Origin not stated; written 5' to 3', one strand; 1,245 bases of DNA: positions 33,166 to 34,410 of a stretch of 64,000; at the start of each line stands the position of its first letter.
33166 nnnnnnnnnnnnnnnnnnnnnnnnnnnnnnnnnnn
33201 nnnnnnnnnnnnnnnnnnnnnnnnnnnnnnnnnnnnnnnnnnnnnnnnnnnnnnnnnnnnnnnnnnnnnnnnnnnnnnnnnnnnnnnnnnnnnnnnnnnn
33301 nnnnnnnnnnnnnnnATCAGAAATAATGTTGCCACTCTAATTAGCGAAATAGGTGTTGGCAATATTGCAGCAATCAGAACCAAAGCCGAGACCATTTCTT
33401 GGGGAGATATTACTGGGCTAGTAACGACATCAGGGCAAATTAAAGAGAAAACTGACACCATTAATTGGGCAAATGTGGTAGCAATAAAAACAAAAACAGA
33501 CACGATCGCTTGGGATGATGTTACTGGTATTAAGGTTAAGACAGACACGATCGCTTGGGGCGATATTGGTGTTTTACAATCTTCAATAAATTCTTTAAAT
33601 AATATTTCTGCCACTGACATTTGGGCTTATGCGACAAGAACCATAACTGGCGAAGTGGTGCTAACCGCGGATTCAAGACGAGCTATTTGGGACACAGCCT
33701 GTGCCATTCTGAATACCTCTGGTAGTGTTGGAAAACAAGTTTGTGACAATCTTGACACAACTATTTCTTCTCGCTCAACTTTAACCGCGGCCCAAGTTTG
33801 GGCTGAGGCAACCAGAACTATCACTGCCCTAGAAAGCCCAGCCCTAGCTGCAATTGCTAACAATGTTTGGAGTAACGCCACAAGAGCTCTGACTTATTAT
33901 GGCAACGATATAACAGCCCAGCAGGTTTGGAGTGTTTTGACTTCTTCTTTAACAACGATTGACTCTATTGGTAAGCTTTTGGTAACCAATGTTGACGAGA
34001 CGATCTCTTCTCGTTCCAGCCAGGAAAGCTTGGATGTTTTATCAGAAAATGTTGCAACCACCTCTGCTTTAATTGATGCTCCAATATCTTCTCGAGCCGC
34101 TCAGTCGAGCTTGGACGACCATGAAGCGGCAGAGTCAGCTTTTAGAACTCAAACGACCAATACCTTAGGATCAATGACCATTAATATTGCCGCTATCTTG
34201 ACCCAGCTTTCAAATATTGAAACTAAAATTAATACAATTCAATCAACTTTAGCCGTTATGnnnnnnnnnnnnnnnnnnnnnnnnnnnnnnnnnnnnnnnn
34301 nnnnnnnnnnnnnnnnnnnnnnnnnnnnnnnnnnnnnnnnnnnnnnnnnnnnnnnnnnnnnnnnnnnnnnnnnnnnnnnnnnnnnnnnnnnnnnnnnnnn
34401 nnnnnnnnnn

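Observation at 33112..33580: In-frame 45-nt tandem repeat array (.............) inside the giant gene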

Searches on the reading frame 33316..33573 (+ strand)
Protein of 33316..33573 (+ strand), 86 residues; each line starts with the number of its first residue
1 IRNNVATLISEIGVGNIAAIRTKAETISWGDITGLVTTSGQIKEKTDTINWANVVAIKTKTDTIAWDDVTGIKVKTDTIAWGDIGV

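Call 52: predict_structure(alignment_id=A2)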
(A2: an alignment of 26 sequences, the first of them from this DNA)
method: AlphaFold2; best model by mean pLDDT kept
length: 86 residues; sequences in the alignment: 26
mean_pLDDT: 59.9   pTM: 0.42
mean pLDDT of the five models: 59.9, 55.5, 44.3, 43.2, 41.4
residues with pLDDT >= 90: 0; 70-90: 27; 50-70: 33; < 50: 26
segments of 3 or more residues with pLDDT < 50: 1-25
pLDDT, mean of each block of 10 residues (from residue 1): 40 36 55 73 71 72 69 63 60
secondary structure, 60 per line:
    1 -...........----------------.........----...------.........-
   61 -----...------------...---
elements in order: H2-12 E32-37 E42-44 E54-59

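Call 55: find_related_loci(query=A2, collection=viral_contigs, flank=6000)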
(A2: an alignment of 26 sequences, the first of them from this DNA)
Query A2 (86 aa) in viral_contigs; peptide patterns used: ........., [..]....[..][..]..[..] (x = any residue, [..] = any of these).
77 stretches matched a pattern; 1 encode a relative of the query (tblastn E <= 1e-3); 1 distinct loci.
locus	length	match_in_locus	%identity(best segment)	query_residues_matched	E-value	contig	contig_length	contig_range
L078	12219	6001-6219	60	16-84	7e-19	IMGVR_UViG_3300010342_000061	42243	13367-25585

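Call 59: search_protein_families(library=phrogs, proteins=[L078:391-1482:+, L078:1654-2100:+, L078:2289-3800:+, L078:3794-4105:+, L078:4111-6453:+, L078:6459-6827:+, L078:7158-7664:+, L078:7701-8402:+, L078:8405-9097:+, L078:9840-10820:+], max_evalue=0.001)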
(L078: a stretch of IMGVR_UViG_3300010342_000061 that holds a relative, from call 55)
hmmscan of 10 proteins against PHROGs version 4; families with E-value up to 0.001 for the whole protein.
L078:391-1482:+ (364 aa): 1 family
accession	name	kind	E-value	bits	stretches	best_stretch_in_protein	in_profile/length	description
phrog_12000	-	unknown function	4.4e-07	30.5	1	176-344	215-382/398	-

L078:1654-2100:+ (149 aa): 0 families

L078:2289-3800:+ (504 aa): 0 families

L078:3794-4105:+ (104 aa): 0 families

L078:4111-6453:+ (781 aa): 3 families
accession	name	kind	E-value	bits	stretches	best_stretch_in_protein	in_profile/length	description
phrog_17517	-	tail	3e-29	102.8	1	57-200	13-161/227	tail protein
phrog_10667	-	unknown function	1e-17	64.8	1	38-196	157-318/718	-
phrog_38477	-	unknown function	1.1e-07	31.5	1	58-206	101-266/674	-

L078:6459-6827:+ (123 aa): 0 families

L078:7158-7664:+ (169 aa): 1 family
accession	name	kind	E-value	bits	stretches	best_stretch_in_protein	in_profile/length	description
phrog_14914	-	lysis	2.3e-35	122.9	1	29-169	33-172/182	holin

L078:7701-8402:+ (234 aa): 1 family
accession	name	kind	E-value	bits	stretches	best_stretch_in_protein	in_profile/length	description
phrog_298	-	DNA, RNA and nucleotide metabolism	1e-25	91.7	1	12-217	46-233/293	exonuclease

L078:8405-9097:+ (231 aa): 1 family
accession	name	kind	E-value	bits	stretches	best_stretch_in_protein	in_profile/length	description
phrog_9863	-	head and packaging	2e-59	202.1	1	1-229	2-233/236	virion structural protein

L078:9840-10820:+ (327 aa): 2 families
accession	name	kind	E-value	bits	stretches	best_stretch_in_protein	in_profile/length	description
phrog_15515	-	unknown function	1.7e-105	353.9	1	3-319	2-320/322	-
phrog_33740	-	unknown function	5.3e-12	46.7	1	183-306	200-321/357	-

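Call 64: search_solved_structures(query=A2, max_evalue=10, show_alignments=2)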
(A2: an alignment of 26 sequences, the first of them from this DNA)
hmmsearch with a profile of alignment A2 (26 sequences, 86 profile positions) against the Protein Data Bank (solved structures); distinct sequences matched with E-value up to 10: 4.
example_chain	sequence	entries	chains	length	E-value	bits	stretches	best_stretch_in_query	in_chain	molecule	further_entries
4rzp_A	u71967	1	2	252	8.2e-07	32.4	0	5-39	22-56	Engineered Protein OR366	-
4hxt_A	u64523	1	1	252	0.99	12.9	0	6-45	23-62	De Novo Protein OR329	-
9eul_A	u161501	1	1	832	2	11.9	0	52-75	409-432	GP-PDE domain-containing protein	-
9euf_B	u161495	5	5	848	2.1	11.8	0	52-75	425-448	GP-PDE domain-containing protein | ORF58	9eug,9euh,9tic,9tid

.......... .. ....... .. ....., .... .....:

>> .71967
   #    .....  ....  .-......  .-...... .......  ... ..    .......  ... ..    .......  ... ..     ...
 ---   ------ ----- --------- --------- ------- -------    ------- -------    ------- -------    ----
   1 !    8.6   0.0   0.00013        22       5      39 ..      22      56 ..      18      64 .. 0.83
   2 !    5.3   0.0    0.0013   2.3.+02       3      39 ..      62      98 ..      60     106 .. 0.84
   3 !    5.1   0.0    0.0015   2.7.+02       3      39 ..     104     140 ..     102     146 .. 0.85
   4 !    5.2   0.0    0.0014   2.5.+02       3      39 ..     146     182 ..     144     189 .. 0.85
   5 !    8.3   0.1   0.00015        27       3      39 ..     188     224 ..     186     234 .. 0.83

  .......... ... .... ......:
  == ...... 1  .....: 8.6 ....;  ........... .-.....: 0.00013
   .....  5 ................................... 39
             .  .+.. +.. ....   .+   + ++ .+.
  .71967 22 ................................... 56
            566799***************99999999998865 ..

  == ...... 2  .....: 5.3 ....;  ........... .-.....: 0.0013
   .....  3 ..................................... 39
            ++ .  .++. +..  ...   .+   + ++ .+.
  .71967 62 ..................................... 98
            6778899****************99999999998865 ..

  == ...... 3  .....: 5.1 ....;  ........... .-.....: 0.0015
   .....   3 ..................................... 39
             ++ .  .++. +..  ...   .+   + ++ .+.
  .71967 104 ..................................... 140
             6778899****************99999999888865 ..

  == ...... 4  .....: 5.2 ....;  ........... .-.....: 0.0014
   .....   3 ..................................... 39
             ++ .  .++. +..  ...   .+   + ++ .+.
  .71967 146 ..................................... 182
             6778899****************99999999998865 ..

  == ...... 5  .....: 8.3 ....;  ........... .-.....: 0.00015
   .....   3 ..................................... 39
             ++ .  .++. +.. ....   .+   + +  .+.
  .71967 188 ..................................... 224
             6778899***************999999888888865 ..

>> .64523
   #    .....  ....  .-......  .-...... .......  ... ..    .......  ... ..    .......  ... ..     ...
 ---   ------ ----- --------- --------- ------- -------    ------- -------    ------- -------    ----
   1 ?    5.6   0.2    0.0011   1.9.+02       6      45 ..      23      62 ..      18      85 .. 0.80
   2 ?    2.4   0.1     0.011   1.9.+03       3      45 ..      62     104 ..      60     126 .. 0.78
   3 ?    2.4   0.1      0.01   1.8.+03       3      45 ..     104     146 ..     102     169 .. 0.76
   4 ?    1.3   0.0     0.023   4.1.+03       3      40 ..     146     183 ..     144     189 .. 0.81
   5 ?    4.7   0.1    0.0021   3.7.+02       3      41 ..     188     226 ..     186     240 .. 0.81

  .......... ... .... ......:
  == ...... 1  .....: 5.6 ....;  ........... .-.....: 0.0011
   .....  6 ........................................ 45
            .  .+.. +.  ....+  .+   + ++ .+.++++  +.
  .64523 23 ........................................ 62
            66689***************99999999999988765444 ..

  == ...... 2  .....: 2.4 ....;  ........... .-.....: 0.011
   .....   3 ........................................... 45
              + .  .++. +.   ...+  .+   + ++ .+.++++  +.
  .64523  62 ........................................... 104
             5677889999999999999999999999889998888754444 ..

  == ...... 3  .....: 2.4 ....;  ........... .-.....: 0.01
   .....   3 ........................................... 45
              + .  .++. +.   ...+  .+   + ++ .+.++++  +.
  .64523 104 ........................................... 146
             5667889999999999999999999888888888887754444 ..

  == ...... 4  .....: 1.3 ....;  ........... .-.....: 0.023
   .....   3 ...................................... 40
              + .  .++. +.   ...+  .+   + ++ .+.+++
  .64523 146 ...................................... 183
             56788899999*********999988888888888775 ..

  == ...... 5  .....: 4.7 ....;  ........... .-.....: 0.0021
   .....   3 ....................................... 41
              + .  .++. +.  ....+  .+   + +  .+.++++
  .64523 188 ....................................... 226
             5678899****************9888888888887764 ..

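Call 78: find_homologous_proteins(query=A2, max_evalue=0.001)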
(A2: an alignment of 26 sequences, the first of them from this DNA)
Query A2 (26 sequences) (86 aa, profile of the alignment): 7 proteins with E <= 0.001 among 1460 candidates.
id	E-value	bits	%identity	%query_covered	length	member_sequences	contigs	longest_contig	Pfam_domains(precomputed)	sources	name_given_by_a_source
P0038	1.0e-19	88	60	72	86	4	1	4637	-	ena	-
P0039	1.6e-15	75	51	71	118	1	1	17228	-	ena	-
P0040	1.6e-13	68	64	55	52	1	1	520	-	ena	-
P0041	2.6e-12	65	55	70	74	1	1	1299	-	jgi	-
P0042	6.2e-5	41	58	30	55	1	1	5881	-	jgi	jgi:hypothetical protein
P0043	7.0e-5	41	75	33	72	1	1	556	-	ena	-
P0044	1.0e-4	40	63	35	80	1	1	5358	-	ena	-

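Call 82: search_protein_representatives(alignment_id=A2)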
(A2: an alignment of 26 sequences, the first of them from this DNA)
Query: 26 sequences, 86 profile positions. Proteins with E-value up to 0.001 (for the whole library): 93; up to 1e-10: 51; up to 1e-30: 29. The best 93 are listed.
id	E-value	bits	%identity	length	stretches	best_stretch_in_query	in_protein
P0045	2.1e-156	524.7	-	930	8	1-85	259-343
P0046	7.6e-153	513.2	-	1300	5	2-85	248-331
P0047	5.1e-140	472.1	-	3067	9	3-85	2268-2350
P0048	2.3e-134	454.0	-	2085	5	2-79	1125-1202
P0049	7.9e-123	417.1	-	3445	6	3-85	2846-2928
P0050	1.9e-121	412.6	-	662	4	2-85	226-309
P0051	6.3e-103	353.3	-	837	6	1-71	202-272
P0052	5.4e-97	334.2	-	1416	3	1-85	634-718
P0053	2.2e-95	329.1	-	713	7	1-85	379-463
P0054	2.6e-83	290.4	-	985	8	16-85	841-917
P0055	2.3e-67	239.3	-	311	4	17-85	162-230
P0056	2.6e-65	232.7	-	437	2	1-85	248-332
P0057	2.5e-64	229.6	-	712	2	1-85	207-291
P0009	7.1e-64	228.1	-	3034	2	1-85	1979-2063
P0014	1.9e-60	217.2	-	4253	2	2-85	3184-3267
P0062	2.2e-52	191.3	-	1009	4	2-78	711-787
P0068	8.8e-33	128.5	-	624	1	1-85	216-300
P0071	8.3e-31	122.2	-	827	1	2-85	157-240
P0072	1.9e-29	117.8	-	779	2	1-85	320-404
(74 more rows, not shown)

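Call 83: search_protein_families(library=pfam, proteins=[P0045, P0046, P0050, P0051, P0053, P0057, P0068, P0071, P0072, P0062], max_evalue=0.001)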
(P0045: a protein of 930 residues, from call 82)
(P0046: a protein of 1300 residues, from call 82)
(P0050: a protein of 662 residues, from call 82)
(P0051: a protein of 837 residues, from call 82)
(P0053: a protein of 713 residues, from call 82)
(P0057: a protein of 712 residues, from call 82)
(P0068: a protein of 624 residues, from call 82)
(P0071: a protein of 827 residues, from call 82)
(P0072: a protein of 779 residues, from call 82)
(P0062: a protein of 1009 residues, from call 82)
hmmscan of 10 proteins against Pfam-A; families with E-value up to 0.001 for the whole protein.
P0045 (930 aa): 2 families
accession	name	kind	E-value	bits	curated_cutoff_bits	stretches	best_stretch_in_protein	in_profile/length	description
PF01835.25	MG2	-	7.5e-07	29.9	32.8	0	37-103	14-80/96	MG2 domain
PF00404.24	Dockerin_1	-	7.7e-06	26.5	22.9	1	878-924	3-52/57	Dockerin type I domain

P0046 (1300 aa): 1 family
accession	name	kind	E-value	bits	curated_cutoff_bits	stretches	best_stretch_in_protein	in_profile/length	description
PF01442.23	Apolipoprotein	-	0.00072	19.8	90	0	494-610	60-182/190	Apolipoprotein A1/A4/E domain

P0050 (662 aa): 0 families

P0051 (837 aa): 2 families
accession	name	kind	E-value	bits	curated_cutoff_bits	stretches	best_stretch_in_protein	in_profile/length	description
PF00404.24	Dockerin_1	-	1.5e-07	32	22.9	1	778-824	3-52/57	Dockerin type I domain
PF01835.25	MG2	-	5.4e-05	23.9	32.8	1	554-630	14-88/96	MG2 domain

P0053 (713 aa): 1 family
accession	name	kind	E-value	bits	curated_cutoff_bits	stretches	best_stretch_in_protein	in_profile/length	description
PF00404.24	Dockerin_1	-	9.7e-06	26.1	22.9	1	654-700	3-52/57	Dockerin type I domain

P0057 (712 aa): 3 families
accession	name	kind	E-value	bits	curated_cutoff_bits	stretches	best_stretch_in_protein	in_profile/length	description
PF01835.25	MG2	-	9.3e-10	39.2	32.8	1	424-501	12-87/96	MG2 domain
PF00404.24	Dockerin_1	-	2.5e-07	31.2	22.9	1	658-705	3-53/57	Dockerin type I domain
PF21510.3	PirA-like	-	0.00075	20.3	27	0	525-556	17-48/95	PirA-like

P0068 (624 aa): 1 family
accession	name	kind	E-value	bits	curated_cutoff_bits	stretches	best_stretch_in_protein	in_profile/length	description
PF00404.24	Dockerin_1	-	3.6e-09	37.1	22.9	1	570-617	3-53/57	Dockerin type I domain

P0071 (827 aa): 1 family
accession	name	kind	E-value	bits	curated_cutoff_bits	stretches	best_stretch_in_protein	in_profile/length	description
PF08239.17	SH3_3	-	8.3e-11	42.3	27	1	767-820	3-52/54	Bacterial SH3 domain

P0072 (779 aa): 2 families
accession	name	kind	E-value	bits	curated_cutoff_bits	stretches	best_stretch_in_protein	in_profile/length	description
PF00404.24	Dockerin_1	-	3.9e-09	37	22.9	1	724-771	2-52/57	Dockerin type I domain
PF01835.25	MG2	-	5.1e-06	27.2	32.8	0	517-565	36-83/96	MG2 domain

P0062 (1009 aa): 0 families

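Call 84: search_protein_families(library=phrogs, proteins=[P0045, P0046, P0050, P0051, P0053, P0057, P0068, P0071, P0072, P0062], max_evalue=0.001)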
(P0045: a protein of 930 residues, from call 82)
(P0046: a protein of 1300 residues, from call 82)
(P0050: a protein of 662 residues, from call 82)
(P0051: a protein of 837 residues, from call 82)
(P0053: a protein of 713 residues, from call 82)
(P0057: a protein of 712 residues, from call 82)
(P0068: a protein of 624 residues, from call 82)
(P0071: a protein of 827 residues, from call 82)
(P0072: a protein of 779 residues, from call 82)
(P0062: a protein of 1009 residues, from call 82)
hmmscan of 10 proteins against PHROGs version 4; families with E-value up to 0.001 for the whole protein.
P0045 (930 aa): 0 families

P0046 (1300 aa): 0 families

P0050 (662 aa): 0 families

P0051 (837 aa): 0 families

P0053 (713 aa): 0 families

P0057 (712 aa): 0 families

P0068 (624 aa): 0 families

P0071 (827 aa): 0 families

P0072 (779 aa): 0 families

P0062 (1009 aa): 0 families

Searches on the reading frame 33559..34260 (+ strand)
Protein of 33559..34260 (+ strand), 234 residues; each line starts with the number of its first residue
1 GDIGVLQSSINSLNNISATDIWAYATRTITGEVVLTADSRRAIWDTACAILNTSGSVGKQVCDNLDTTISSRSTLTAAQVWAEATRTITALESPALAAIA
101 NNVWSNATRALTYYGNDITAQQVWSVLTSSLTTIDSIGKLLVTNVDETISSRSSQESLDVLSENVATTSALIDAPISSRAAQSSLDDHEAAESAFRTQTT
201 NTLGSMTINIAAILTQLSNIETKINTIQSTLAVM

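Call 53: search_dna_similar(query=window:33559-34260:+, collection=phages, mode=protein, max_evalue=1, max_rows=25)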
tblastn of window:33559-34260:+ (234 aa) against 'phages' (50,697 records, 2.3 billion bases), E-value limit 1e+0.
No match.
